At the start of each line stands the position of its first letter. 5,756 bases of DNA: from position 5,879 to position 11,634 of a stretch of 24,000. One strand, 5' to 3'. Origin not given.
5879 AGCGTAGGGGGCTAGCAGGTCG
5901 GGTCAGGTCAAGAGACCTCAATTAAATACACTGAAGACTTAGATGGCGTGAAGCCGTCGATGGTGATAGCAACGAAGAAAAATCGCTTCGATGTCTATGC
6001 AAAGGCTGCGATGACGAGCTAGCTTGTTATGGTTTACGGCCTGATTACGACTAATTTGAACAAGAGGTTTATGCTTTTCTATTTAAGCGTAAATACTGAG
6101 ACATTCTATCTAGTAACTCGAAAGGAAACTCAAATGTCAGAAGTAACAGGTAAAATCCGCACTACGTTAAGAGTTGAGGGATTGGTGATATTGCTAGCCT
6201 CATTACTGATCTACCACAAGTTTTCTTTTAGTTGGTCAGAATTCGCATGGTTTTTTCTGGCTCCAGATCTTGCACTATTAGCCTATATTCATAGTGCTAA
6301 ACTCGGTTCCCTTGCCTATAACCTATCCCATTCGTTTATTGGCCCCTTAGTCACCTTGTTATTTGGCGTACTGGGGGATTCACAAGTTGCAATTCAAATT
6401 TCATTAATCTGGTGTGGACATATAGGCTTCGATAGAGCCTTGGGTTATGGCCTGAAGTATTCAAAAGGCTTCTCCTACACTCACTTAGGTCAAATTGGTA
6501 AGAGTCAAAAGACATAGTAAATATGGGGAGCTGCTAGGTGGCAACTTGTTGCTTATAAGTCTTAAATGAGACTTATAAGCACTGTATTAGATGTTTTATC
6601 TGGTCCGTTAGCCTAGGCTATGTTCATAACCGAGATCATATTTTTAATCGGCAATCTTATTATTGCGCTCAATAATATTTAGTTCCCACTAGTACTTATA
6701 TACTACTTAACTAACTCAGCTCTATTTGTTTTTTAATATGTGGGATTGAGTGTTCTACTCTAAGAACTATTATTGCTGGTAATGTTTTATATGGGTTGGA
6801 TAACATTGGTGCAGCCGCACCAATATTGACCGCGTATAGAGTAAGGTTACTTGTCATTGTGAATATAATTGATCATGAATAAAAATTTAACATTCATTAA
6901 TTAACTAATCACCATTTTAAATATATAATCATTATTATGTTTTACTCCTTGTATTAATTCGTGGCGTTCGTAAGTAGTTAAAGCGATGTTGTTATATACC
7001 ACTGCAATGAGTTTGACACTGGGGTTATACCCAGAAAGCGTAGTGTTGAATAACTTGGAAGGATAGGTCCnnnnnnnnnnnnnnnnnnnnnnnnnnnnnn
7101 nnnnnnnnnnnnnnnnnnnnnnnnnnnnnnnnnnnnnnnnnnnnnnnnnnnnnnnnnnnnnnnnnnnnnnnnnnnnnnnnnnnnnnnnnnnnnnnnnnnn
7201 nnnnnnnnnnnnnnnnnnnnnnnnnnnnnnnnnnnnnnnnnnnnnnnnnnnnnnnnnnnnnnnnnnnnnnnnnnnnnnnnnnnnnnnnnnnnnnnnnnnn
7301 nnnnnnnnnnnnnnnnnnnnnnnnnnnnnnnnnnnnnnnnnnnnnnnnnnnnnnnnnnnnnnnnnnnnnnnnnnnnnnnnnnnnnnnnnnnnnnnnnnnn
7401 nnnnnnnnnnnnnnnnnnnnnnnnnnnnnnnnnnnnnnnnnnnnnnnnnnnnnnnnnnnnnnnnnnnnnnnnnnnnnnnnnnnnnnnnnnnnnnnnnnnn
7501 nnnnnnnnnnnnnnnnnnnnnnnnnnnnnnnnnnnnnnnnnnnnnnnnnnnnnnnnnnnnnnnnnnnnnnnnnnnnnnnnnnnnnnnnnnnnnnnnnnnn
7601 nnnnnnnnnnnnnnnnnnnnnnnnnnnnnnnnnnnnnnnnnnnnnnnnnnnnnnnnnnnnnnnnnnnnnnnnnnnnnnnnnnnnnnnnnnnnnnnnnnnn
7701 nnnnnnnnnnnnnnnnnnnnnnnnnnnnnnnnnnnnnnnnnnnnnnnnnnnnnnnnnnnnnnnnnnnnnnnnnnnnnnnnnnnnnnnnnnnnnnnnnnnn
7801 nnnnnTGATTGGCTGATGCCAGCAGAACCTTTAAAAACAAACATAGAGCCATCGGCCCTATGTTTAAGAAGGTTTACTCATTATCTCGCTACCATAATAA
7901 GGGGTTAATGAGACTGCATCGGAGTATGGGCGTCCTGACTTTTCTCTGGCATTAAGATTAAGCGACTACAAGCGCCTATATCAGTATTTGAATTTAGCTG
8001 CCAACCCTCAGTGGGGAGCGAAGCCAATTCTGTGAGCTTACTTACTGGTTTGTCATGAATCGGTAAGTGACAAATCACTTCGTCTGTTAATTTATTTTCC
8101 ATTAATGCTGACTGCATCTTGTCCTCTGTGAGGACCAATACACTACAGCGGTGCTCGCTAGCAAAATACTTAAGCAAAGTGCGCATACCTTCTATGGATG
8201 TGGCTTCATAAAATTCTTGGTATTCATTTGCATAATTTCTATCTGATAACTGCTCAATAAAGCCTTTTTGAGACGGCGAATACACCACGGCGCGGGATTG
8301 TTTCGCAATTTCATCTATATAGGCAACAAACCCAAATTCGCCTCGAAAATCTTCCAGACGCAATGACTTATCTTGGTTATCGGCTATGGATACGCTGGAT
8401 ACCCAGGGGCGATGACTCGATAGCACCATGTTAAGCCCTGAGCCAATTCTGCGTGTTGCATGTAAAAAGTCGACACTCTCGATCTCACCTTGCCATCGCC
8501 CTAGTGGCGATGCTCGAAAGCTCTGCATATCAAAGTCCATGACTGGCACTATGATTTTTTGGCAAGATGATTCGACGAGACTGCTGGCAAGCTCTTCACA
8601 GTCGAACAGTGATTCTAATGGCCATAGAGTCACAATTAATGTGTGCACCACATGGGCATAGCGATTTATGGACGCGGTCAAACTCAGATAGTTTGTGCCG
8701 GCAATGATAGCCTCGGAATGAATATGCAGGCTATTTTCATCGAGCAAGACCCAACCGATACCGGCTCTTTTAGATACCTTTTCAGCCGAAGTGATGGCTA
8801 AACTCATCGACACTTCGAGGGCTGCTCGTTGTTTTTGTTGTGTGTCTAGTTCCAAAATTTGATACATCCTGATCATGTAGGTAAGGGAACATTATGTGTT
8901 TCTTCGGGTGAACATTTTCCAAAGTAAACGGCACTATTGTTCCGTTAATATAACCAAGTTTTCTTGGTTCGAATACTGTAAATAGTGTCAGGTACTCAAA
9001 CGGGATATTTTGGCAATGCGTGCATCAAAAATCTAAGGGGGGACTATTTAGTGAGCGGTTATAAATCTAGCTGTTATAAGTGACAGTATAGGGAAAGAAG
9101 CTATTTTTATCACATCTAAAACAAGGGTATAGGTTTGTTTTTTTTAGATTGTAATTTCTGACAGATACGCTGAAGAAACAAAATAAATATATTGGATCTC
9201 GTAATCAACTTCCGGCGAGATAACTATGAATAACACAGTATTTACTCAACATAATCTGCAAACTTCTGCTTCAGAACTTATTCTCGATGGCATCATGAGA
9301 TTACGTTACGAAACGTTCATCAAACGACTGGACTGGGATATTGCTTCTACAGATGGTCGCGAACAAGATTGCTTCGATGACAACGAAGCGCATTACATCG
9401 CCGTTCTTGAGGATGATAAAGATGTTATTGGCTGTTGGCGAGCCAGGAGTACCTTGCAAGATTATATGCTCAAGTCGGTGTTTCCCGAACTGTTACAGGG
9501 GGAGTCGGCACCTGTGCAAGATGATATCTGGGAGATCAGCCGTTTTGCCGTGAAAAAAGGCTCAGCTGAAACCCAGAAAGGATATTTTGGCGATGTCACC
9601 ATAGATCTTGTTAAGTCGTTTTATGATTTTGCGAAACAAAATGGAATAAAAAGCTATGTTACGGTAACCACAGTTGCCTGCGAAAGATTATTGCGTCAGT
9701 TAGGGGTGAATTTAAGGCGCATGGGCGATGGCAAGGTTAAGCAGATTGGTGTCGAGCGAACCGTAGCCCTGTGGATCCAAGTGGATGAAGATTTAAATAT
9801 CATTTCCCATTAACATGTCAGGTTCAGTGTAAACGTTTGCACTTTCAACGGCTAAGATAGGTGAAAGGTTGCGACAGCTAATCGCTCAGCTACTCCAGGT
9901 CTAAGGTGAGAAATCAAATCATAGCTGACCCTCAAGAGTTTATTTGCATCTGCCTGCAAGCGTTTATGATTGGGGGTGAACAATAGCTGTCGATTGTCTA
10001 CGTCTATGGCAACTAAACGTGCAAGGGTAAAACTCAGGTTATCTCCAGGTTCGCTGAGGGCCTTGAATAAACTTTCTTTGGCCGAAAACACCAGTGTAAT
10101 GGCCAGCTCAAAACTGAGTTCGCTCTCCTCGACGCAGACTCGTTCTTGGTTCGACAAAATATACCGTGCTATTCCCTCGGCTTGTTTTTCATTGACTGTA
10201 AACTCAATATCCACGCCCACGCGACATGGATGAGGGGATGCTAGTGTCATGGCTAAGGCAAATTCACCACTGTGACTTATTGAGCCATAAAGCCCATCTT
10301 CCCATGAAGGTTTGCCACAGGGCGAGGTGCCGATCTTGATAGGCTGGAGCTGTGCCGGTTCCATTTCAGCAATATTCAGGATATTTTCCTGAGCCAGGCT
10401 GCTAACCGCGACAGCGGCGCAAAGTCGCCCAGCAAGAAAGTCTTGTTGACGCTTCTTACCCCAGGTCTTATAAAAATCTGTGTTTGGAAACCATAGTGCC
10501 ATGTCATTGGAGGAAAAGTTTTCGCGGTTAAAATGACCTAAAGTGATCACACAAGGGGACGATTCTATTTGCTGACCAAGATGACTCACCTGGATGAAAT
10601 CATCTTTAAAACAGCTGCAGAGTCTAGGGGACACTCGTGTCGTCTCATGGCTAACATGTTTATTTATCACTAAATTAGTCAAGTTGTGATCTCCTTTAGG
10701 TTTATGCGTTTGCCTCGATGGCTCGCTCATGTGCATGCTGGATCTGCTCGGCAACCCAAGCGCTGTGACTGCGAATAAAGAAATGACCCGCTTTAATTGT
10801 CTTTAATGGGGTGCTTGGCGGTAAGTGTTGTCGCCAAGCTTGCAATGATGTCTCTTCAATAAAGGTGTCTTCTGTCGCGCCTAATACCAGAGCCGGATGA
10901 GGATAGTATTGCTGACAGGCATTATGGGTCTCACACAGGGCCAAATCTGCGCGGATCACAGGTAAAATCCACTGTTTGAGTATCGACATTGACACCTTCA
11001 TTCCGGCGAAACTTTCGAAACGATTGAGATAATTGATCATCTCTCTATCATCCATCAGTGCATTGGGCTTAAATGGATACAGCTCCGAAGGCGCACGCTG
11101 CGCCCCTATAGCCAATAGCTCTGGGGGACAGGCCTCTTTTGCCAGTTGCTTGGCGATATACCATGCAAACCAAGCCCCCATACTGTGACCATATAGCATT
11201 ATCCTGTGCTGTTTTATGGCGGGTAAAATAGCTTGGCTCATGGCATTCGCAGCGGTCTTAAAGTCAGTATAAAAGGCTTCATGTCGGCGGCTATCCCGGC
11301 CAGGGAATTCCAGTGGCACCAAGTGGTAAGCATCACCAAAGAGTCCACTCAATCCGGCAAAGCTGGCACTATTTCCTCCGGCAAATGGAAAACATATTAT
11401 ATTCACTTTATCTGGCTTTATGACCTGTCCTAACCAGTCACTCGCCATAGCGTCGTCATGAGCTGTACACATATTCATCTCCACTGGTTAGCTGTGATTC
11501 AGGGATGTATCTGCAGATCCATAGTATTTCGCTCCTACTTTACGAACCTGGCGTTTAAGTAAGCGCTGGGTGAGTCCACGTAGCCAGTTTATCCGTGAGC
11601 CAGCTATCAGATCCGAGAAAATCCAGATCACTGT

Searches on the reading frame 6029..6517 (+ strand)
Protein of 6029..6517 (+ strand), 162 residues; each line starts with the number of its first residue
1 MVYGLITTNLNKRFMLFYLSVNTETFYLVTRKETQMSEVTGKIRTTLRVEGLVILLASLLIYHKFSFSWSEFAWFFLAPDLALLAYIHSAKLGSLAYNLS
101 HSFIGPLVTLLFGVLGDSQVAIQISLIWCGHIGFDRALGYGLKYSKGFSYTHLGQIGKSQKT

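Call 5: search_protein_families(library=pfam, proteins=[window:6029-6517:+], max_evalue=0.01)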
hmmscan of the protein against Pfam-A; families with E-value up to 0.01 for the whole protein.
window:6029-6517:+ (162 aa): 1 family
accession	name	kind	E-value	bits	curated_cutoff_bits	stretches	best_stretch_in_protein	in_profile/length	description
PF14079.11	DUF4260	-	4.1e-37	127.1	27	1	45-156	2-113/113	Domain of unknown function (DUF4260)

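Call 31: search_protein_families(library=ncbifam, proteins=[window:6029-6517:+], max_evalue=0.00001)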
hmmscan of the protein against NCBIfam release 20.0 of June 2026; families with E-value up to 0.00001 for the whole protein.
window:6029-6517:+ (162 aa): 0 families

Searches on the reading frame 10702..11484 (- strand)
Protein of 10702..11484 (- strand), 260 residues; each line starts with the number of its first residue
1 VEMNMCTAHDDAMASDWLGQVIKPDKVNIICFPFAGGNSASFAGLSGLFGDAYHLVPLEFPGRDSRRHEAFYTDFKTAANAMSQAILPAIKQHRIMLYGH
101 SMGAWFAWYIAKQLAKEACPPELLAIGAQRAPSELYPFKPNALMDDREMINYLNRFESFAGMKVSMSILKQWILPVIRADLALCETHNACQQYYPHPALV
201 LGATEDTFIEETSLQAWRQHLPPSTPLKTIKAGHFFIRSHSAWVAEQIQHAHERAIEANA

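Call 5: search_protein_families(library=pfam, proteins=[window:10702-11484:-], max_evalue=0.01)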
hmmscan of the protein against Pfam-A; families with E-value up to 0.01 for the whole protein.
window:10702-11484:- (260 aa): 5 families
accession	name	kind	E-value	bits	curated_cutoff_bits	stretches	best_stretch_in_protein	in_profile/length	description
PF00975.26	Thioesterase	-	1.8e-21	77.9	26.4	1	29-250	3-224/226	Thioesterase domain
PF00561.26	Abhydrolase_1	-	6.4e-09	36.3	25.8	2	61-114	38-90/245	alpha/beta hydrolase fold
PF12697.13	Abhydrolase_6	-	1.1e-07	33.2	26.3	1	36-246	8-216/217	Alpha/beta hydrolase family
PF01764.32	Lipase_3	-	0.0003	21.2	22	1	64-118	31-88/140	Lipase (class 3)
PF01738.24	DLH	-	0.0008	19.5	21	0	68-114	74-118/217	Dienelactone hydrolase family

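Call 31: search_protein_families(library=ncbifam, proteins=[window:10702-11484:-], max_evalue=0.00001)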
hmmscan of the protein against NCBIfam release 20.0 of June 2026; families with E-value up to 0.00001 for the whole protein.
window:10702-11484:- (260 aa): 0 families
